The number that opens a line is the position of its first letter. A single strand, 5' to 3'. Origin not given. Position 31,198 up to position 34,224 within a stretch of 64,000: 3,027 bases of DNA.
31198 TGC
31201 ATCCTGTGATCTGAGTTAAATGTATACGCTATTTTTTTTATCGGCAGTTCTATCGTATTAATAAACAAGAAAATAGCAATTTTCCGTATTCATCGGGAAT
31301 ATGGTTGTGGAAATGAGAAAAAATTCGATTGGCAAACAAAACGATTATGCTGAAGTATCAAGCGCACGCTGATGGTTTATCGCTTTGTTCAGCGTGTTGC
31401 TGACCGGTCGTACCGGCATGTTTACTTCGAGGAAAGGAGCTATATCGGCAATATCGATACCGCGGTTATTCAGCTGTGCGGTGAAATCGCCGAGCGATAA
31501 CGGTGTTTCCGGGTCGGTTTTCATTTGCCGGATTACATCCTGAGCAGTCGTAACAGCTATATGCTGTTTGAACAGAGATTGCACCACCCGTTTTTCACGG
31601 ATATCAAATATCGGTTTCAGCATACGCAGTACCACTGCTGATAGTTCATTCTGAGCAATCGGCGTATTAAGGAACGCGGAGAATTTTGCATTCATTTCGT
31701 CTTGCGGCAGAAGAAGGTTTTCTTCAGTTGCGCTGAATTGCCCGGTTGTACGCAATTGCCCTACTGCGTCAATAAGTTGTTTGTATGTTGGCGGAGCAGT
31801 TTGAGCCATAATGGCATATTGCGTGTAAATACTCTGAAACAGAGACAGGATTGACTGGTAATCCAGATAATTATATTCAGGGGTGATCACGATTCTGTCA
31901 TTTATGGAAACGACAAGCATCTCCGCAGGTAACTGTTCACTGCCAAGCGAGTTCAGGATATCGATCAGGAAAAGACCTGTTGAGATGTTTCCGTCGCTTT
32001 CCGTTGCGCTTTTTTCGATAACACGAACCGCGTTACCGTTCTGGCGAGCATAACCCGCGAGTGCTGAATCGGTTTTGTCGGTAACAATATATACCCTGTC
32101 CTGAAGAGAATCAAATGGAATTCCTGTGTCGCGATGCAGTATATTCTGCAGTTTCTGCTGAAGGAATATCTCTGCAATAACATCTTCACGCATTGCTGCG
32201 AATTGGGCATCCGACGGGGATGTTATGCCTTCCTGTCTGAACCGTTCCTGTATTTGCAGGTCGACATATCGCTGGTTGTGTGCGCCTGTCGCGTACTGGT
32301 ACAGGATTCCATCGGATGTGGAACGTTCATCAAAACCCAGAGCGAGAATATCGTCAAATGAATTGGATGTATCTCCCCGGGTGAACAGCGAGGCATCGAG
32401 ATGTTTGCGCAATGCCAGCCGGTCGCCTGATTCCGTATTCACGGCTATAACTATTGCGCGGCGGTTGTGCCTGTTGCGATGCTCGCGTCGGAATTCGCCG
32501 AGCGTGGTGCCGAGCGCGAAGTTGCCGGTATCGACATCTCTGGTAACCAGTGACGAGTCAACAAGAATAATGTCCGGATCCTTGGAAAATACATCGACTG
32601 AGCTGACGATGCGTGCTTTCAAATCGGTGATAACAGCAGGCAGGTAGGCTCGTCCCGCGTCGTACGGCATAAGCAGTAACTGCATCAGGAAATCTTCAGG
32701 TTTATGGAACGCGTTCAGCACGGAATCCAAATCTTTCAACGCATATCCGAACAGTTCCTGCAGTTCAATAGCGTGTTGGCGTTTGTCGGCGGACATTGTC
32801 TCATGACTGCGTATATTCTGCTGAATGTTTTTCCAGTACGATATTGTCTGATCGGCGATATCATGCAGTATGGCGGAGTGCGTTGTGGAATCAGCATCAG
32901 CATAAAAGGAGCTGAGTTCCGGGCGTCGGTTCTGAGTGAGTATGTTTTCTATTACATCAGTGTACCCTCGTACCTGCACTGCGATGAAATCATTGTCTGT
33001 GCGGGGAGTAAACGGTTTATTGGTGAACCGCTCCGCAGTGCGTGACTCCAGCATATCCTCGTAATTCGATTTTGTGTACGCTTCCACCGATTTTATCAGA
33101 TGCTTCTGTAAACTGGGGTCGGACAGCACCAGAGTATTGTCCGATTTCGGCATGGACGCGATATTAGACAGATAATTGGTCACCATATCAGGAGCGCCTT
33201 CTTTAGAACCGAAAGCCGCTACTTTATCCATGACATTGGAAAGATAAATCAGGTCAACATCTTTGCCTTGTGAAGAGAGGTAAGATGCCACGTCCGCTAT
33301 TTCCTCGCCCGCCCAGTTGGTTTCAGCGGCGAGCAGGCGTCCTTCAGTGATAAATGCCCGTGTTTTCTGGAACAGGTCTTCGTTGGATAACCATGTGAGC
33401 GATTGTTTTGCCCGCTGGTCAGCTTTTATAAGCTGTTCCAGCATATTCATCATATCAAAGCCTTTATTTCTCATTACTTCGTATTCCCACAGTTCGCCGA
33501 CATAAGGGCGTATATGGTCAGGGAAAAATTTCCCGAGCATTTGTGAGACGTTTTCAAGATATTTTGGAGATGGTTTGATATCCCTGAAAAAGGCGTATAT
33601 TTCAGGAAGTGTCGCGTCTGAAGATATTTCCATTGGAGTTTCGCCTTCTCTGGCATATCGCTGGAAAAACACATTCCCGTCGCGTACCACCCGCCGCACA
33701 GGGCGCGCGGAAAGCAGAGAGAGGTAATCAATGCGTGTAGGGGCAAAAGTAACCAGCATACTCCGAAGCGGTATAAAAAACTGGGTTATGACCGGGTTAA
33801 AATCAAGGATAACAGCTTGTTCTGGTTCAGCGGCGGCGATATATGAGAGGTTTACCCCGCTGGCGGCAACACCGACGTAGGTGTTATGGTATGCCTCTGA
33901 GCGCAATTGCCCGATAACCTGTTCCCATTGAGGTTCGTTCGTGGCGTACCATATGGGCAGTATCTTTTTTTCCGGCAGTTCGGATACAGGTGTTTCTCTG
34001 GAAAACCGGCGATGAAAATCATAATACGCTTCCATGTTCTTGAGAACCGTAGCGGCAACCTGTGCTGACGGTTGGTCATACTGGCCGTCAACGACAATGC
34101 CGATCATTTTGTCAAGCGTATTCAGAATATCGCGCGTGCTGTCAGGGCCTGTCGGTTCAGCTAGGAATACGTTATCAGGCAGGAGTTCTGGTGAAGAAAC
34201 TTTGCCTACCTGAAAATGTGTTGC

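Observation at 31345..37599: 2084-aa membrane-anchored giant protein with an unfamiliar domain combination, co-directional with a hybrid kinase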

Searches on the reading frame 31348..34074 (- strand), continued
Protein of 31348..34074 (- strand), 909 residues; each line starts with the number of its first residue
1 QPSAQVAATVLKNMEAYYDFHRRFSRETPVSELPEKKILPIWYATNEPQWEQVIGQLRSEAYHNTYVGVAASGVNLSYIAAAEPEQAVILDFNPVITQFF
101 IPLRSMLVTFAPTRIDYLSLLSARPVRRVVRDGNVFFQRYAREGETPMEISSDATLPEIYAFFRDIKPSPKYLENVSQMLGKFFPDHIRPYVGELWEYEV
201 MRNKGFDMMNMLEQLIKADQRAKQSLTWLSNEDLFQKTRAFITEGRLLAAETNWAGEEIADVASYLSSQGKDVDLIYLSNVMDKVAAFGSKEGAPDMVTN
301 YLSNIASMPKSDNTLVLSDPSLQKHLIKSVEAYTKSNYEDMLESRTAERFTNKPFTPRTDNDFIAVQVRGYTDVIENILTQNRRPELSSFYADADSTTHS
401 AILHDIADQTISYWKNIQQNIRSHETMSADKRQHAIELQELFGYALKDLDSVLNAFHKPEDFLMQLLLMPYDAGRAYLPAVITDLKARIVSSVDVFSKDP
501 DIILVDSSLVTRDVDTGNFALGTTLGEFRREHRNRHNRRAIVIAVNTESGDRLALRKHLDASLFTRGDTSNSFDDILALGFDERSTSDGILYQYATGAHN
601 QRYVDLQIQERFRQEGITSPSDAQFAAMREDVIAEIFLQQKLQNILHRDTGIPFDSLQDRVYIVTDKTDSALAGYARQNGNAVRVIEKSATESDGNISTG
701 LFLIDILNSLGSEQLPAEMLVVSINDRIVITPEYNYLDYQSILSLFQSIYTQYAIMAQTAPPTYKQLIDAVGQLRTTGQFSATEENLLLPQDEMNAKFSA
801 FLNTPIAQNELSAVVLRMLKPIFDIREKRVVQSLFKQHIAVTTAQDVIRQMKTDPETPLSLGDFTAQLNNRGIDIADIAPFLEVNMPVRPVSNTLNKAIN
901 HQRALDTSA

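Call 104: search_protein_families(library=ncbifam, max_evalue=0.01, proteins=[L060:14478-15461:+, L060:15587-16366:+, L061:16298-17062:+, L061:17229-17924:+])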
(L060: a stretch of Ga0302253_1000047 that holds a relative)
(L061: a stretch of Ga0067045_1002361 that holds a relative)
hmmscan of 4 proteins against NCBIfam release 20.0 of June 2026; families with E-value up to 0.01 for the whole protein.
L060:14478-15461:+ (327 aa): 0 families

L060:15587-16366:+ (259 aa): 4 families
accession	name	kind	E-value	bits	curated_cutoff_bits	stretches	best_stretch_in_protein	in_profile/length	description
NF038120.1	PEP_CTERM_QFxxD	subfamily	6e-05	23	80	1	217-258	174-215/215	NF038120 family PEP-CTERM protein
NF038129.1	PEP_NF038129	equivalog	0.00032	20.6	65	1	230-259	167-194/194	NF038129 family PEP-CTERM protein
TIGR02595.1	PEP_CTERM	domain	0.00037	21.1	16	1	236-259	1-23/24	PEP-CTERM sorting domain-containing protein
NF038125.1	PEP_CTERM_THxN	subfamily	0.0091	15.6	85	0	233-259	221-246/246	THxN family PEP-CTERM protein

L061:16298-17062:+ (254 aa): 1 family
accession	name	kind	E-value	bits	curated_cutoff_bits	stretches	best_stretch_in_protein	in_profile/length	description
TIGR02595.1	PEP_CTERM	domain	0.0037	18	16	1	231-254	1-23/24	PEP-CTERM sorting domain-containing protein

L061:17229-17924:+ (231 aa): 3 families
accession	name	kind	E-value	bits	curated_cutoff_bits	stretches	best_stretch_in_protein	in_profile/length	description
NF038129.1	PEP_NF038129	equivalog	1.5e-05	24.9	65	1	182-231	146-194/194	NF038129 family PEP-CTERM protein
NF041538.1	PEP_EDSA_1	subfamily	0.0061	16.2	100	0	205-231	280-307/307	EDSAP-1 family PEP-CTERM protein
TIGR02595.1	PEP_CTERM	domain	0.0071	17.1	16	1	208-231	1-22/24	PEP-CTERM sorting domain-containing protein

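Call 112: search_protein_families(library=pfam, max_evalue=0.00001, proteins=[L061:873-1394:+, L061:1779-2750:+, L061:3232-4524:-, L061:4837-6354:+, L061:13055-14488:+, L061:15212-16195:+, L061:18038-19873:-, L061:19894-20403:-, L061:20516-21382:-, L061:21531-22586:-])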
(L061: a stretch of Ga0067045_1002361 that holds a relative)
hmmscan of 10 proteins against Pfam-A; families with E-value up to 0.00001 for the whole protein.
L061:873-1394:+ (173 aa): 0 families

L061:1779-2750:+ (323 aa): 3 families
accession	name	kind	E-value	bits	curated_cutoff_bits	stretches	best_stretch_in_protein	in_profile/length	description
PF00107.32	ADH_zinc_N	-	6.7e-30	104.1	31.8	1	151-266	1-116/129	Zinc-binding dehydrogenase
PF13602.12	ADH_zinc_N_2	-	5.4e-23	82.8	27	1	183-321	1-134/134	Zinc-binding dehydrogenase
PF08240.17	ADH_N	-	1.5e-16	60.9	23.5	1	27-109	2-103/104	Alcohol dehydrogenase GroES-like domain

L061:3232-4524:- (430 aa): 1 family
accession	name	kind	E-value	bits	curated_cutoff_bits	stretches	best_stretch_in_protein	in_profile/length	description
PF06245.16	DUF1015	-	1.4e-84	284.3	25.8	1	4-321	1-311/325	Protein of unknown function (DUF1015)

L061:4837-6354:+ (505 aa): 0 families

L061:13055-14488:+ (477 aa): 9 families
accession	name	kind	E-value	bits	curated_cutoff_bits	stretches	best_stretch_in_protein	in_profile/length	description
PF00535.33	Glycos_transf_2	-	1.8e-21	77.2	23.3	1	14-104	1-99/168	Glycosyl transferase family 2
PF07719.23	TPR_2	-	9.3e-12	44.5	27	0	225-258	1-34/34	Tetratricopeptide repeat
PF00515.34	TPR_1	-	2.3e-11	43.4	27.8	0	225-258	1-34/34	Tetratricopeptide repeat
PF13181.12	TPR_8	-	3.5e-10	39.6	25.7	0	226-258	2-34/34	Tetratricopeptide repeat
PF14559.12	TPR_19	-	2.5e-09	37.8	25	0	236-285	2-51/68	Tetratricopeptide repeat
PF13431.12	TPR_17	-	3.5e-09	36.7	24.4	0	248-279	2-33/34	Tetratricopeptide repeat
PF13428.12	TPR_14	-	2.1e-08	34.5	23.5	0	228-267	4-43/44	Tetratricopeptide repeat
PF13704.12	Glyco_tranf_2_4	-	1.5e-07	32.2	27.5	1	20-102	1-90/98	Glycosyl transferase family 2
PF13414.12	TPR_11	-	8.7e-06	25.8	26.8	0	218-239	21-42/42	TPR repeat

L061:15212-16195:+ (327 aa): 0 families

L061:18038-19873:- (611 aa): 1 family
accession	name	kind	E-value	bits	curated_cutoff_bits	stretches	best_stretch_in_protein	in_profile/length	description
PF06094.17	GGACT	-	3.8e-16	60.2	22.8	1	3-104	1-104/120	Gamma-glutamyl cyclotransferase, AIG2-like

L061:19894-20403:- (169 aa): 1 family
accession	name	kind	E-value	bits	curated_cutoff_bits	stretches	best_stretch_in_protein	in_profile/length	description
PF00156.33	Pribosyltran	-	4.7e-16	58.9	26.3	1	32-164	10-141/158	Phosphoribosyl transferase domain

L061:20516-21382:- (288 aa): 4 families
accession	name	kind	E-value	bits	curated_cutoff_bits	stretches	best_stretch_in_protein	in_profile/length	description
PF04542.20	Sigma70_r2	-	2.6e-20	72.4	24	1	53-121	1-69/71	Sigma-70 region 2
PF04545.22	Sigma70_r4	-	1.5e-16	60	24.1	1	223-274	3-50/50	Sigma-70, region 4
PF00140.25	Sigma70_r1_2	-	2.9e-12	46.8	22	1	16-47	2-33/34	Sigma-70 factor, region 1.2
PF04539.22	Sigma70_r3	-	3e-10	40.5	25.3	1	132-207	1-76/78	Sigma-70 region 3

L061:21531-22586:- (351 aa): 1 family
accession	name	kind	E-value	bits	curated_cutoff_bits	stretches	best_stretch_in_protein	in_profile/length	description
PF02896.24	PEP-utilizers_C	-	5.8e-83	278.9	22.8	1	2-344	12-290/293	PEP-utilising enzyme, PEP-binding domain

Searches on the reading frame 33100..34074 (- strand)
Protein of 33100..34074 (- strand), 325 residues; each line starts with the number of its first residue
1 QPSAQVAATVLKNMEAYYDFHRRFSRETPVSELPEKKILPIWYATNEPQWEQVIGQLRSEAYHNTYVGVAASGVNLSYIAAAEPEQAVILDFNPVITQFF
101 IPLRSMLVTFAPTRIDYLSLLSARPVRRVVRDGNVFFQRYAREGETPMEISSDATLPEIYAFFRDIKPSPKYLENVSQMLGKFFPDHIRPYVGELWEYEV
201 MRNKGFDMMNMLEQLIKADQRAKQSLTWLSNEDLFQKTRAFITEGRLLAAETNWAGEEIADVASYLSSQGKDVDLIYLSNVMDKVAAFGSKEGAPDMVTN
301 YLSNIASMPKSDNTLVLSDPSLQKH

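Call 40: search_solved_structures(query=window:33100-34074:-, max_evalue=10)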
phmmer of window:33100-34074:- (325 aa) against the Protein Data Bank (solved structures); distinct sequences matched with E-value up to 10: 0.

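Call 42: search_protein_families(library=pfam, max_evalue=10, proteins=[window:33100-34074:-])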
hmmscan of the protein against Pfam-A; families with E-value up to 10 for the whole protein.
window:33100-34074:- (325 aa): 2 families
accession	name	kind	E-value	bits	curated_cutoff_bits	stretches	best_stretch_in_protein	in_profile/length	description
PF25046.1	DUF7790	-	1.9e-15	57.4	23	2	44-123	3-78/272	Domain of unknown function (DUF7790)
PF17755.6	UvrA_DNA-bind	-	0.1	13.4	23.2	1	21-70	39-89/110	UvrA DNA-binding domain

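Call 60: find_homologous_proteins(query=A4, max_evalue=0.01)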
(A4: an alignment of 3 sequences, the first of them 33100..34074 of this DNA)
Query A4 (3 sequences) (325 aa, profile of the alignment): 1 proteins with E <= 0.01 among 8000 candidates.
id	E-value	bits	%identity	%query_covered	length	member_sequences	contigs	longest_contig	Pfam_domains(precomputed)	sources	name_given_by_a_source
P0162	3.9e-82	294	31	71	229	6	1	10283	-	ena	-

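Call 61: find_encoding_contigs(protein=P0162, flank=10000, max_places=4)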
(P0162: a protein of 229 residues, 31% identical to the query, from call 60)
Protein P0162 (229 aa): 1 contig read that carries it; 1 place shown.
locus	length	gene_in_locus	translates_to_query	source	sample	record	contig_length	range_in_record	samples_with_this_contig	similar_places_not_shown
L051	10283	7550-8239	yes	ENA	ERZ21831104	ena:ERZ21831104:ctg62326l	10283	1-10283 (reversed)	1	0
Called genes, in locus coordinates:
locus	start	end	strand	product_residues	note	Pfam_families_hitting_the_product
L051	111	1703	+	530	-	-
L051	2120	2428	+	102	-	PF02386:TrkH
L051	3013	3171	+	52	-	-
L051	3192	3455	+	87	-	PF03446:NAD_binding_2 (weak), PF02254:TrkA_N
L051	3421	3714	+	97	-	PF02254:TrkA_N (faint)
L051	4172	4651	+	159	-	-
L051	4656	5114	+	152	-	-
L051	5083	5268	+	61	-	-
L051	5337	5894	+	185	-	-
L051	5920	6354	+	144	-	-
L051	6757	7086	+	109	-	PF08282:Hydrolase_3 (weak)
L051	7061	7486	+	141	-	-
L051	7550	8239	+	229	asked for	-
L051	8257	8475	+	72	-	-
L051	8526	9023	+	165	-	-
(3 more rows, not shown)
